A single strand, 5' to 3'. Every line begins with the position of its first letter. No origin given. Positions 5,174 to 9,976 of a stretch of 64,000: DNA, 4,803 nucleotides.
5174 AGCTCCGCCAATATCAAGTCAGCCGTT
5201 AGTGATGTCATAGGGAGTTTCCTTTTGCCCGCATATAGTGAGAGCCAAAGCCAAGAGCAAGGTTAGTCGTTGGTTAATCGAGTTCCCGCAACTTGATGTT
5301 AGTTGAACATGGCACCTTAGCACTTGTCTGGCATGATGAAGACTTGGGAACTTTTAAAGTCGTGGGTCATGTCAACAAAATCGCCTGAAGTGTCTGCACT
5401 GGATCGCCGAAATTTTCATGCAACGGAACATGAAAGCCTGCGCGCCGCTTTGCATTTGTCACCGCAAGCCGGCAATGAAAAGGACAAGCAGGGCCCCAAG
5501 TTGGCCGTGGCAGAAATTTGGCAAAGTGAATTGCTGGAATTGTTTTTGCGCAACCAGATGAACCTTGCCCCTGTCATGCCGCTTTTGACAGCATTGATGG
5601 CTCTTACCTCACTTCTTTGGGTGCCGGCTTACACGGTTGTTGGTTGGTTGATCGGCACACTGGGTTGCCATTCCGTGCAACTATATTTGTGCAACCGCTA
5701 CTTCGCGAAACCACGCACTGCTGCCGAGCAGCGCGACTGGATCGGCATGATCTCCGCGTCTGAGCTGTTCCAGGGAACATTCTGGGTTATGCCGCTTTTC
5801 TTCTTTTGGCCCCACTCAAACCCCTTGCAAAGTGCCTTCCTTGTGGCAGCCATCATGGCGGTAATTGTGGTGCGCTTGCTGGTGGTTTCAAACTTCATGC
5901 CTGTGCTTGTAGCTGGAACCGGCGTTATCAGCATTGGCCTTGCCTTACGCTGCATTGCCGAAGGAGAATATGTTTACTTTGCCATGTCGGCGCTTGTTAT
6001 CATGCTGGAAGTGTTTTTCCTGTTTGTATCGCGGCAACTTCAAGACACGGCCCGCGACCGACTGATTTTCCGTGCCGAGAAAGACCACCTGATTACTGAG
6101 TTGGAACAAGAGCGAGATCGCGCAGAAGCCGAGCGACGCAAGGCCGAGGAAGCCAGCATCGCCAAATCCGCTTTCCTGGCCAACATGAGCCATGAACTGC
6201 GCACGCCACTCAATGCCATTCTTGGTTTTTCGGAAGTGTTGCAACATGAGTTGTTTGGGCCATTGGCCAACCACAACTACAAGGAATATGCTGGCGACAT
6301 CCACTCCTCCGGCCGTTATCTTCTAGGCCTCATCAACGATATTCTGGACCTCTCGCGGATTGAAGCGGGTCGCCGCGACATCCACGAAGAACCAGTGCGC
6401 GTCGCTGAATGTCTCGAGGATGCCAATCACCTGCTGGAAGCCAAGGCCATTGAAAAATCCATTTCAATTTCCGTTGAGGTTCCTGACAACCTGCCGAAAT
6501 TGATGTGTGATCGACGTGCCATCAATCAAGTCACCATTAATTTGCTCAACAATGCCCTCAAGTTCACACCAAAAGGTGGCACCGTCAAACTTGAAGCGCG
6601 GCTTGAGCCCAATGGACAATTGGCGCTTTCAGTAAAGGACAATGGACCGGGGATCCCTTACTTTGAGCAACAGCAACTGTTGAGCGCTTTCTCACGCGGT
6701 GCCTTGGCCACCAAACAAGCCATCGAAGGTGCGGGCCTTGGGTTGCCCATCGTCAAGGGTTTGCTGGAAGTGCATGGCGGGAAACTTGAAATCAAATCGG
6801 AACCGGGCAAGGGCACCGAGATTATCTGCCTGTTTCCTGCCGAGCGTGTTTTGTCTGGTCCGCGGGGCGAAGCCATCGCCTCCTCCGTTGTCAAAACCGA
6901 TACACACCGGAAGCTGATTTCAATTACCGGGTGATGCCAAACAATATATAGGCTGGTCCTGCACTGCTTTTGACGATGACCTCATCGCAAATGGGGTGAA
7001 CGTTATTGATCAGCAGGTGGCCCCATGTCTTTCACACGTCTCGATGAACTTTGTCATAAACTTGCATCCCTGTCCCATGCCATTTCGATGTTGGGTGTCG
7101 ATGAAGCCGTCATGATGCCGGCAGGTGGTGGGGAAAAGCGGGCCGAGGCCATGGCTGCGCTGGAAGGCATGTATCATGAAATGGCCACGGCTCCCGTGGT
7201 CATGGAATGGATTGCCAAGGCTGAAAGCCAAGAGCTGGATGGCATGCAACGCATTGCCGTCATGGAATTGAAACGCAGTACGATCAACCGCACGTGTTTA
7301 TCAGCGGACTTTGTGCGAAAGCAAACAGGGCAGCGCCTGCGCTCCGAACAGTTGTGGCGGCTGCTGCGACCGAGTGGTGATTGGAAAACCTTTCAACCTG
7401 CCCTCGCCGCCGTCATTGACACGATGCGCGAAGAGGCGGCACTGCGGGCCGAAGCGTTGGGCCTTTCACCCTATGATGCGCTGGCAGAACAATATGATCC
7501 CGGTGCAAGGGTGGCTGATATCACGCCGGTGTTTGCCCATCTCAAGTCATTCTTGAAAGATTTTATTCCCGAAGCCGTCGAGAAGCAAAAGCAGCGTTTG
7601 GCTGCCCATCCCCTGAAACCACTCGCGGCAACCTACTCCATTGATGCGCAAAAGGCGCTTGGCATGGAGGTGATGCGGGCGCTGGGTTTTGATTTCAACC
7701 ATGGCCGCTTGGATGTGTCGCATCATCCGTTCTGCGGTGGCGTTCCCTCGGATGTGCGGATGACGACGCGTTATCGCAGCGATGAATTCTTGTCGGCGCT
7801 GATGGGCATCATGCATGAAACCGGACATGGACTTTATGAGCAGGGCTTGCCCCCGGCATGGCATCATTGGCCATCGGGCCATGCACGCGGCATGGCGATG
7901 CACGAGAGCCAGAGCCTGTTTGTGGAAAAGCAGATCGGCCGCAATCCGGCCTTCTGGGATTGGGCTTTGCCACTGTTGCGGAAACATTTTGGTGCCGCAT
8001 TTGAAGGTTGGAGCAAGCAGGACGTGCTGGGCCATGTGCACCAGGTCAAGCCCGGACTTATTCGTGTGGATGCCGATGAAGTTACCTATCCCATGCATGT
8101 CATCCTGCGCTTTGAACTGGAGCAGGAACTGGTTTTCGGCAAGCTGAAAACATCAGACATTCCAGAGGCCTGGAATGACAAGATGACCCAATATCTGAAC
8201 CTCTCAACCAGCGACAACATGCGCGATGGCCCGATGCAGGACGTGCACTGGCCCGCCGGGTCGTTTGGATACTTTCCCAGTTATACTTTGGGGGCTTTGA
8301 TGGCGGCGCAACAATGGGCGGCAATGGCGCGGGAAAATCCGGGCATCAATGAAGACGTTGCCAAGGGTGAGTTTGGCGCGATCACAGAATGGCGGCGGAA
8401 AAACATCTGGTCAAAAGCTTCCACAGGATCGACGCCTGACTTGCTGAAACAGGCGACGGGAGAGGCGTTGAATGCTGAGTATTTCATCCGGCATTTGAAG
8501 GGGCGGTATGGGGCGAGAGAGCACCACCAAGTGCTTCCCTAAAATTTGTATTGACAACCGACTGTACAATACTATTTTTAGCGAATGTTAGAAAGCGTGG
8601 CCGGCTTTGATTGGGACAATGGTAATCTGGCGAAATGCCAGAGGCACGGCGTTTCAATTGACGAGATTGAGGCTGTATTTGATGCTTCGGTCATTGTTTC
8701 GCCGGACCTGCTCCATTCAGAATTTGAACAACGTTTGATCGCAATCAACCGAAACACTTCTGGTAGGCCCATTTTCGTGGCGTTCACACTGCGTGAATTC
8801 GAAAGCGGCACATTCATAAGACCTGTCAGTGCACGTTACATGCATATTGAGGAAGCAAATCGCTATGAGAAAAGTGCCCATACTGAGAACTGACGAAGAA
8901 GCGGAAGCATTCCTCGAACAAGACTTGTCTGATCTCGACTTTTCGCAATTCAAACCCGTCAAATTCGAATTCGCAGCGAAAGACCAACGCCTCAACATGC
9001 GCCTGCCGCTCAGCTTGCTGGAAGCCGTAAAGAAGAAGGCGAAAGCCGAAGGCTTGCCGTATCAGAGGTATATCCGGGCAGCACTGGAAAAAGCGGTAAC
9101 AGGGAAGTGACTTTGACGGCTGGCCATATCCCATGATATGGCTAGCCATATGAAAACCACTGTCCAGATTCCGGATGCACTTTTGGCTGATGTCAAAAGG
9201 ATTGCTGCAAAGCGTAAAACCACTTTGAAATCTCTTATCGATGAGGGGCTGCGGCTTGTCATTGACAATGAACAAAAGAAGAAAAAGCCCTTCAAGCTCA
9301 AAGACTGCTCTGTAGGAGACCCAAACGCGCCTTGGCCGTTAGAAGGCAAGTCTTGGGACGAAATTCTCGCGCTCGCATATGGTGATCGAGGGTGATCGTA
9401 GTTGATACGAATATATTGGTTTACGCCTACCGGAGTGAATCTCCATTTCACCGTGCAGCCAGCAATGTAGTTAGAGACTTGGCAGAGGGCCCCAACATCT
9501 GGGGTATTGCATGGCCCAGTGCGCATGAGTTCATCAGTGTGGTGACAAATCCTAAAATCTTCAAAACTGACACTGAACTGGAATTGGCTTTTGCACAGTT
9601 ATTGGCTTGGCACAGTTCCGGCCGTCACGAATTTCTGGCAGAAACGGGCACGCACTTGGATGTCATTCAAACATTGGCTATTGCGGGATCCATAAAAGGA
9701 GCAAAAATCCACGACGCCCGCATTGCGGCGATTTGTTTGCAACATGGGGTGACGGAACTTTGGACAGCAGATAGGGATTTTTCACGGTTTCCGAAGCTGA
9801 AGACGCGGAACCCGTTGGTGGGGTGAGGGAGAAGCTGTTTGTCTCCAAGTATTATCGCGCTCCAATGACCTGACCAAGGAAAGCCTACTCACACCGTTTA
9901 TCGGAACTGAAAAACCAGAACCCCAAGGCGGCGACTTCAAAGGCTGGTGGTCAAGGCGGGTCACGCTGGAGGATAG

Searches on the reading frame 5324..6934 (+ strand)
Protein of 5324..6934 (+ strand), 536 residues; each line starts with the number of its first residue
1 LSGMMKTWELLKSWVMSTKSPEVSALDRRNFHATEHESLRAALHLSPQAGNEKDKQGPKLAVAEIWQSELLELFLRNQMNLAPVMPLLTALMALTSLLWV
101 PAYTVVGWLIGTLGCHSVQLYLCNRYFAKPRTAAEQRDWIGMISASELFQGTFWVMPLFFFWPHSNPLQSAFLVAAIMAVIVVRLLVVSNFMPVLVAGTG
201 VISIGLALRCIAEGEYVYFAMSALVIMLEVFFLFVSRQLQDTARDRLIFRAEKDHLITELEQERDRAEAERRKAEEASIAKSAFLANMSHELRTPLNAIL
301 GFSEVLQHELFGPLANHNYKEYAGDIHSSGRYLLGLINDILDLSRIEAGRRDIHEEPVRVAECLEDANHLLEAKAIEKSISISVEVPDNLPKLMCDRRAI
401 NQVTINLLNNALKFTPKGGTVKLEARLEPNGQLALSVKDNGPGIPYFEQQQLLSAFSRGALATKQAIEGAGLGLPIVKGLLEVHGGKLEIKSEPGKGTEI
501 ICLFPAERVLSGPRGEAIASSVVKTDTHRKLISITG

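Call 14: search_protein_families(library=pfam, proteins=[window:5324-6934:+], max_evalue=0.01)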
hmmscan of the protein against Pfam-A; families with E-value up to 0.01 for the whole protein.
window:5324-6934:+ (536 aa): 2 families
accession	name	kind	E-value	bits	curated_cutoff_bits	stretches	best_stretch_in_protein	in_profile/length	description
PF02518.31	HATPase_c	-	5.6e-25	88.4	26.4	1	396-507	2-110/111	Histidine kinase-, DNA gyrase B-, and HSP90-like ATPase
PF00512.31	HisKA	-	1.6e-21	76.5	26.9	1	280-349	1-66/66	His Kinase A (phospho-acceptor) domain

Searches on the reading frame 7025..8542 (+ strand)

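Call 14: search_protein_families(library=pfam, proteins=[window:7025-8542:+], max_evalue=0.01)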
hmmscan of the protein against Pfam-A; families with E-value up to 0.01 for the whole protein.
window:7025-8542:+ (505 aa): 2 families
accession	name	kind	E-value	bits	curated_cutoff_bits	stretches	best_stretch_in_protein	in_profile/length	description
PF02074.21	Peptidase_M32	-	1.9e-156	522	25.1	1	6-495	2-489/489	Carboxypeptidase Taq (M32) metallopeptidase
PF17432.8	DUF3458_C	-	0.00072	19.5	24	1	95-187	14-111/320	Domain of unknown function (DUF3458_C) ARM repeats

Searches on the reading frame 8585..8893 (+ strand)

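Call 14: search_protein_families(library=pfam, proteins=[window:8585-8893:+], max_evalue=0.01)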
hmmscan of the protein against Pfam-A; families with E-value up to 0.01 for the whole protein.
window:8585-8893:+ (102 aa): 1 family
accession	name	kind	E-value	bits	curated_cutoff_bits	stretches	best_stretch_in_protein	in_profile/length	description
PF04365.19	BrnT_toxin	-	2.4e-14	53.8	34.5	1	10-90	1-77/77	Ribonuclease toxin, BrnT, of type II toxin-antitoxin system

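Call 99: search_protein_families(library=padloc, proteins=[window:8585-8893:+], max_evalue=0.01)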
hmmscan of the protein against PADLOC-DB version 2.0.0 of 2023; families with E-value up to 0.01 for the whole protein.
window:8585-8893:+ (102 aa): 0 families

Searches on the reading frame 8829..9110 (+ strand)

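Call 14: search_protein_families(library=pfam, proteins=[window:8829-9110:+], max_evalue=0.01)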
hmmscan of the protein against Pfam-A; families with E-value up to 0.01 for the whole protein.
window:8829-9110:+ (93 aa): 2 families
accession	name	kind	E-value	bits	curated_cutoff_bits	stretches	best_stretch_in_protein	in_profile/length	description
PF12441.14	CopG_antitoxin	-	1.4e-25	90.3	28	1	15-88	2-78/79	CopG antitoxin of type II toxin-antitoxin system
PF21983.2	NikA-like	-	0.0085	16.7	27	0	51-85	3-37/72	Mobilization protein NikA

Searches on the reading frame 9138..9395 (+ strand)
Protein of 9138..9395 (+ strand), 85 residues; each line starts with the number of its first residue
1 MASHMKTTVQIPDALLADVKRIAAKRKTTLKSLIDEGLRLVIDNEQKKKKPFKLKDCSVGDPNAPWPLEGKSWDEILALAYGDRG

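Call 14: search_protein_families(library=pfam, proteins=[window:9138-9395:+], max_evalue=0.01)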
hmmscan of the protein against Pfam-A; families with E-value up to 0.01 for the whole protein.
window:9138-9395:+ (85 aa): 2 families
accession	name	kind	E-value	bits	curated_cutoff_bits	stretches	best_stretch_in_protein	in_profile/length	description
PF09957.15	VapB_antitoxin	-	0.0015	18.8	23.4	1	5-48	1-42/47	Bacterial antitoxin of type II TA system, VapB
PF20605.4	Antitox_RHH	-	0.0044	17.6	27.2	1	19-48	19-48/50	Antitoxin-like ribbon-helix-helix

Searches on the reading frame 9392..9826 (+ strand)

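Call 14: search_protein_families(library=pfam, proteins=[window:9392-9826:+], max_evalue=0.01)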
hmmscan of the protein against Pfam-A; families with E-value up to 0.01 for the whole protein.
window:9392-9826:+ (144 aa): 2 families
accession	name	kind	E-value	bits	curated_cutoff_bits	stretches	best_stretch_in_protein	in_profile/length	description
PF01850.27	PIN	-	1.5e-12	48.6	23.6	1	2-135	1-119/120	PIN domain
PF13470.12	PIN_3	-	0.0028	18.9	27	1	2-66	2-65/115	PIN domain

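Call 99: search_protein_families(library=padloc, proteins=[window:9392-9826:+], max_evalue=0.01)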
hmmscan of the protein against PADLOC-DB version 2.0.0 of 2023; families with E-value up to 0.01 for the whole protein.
window:9392-9826:+ (144 aa): 0 families
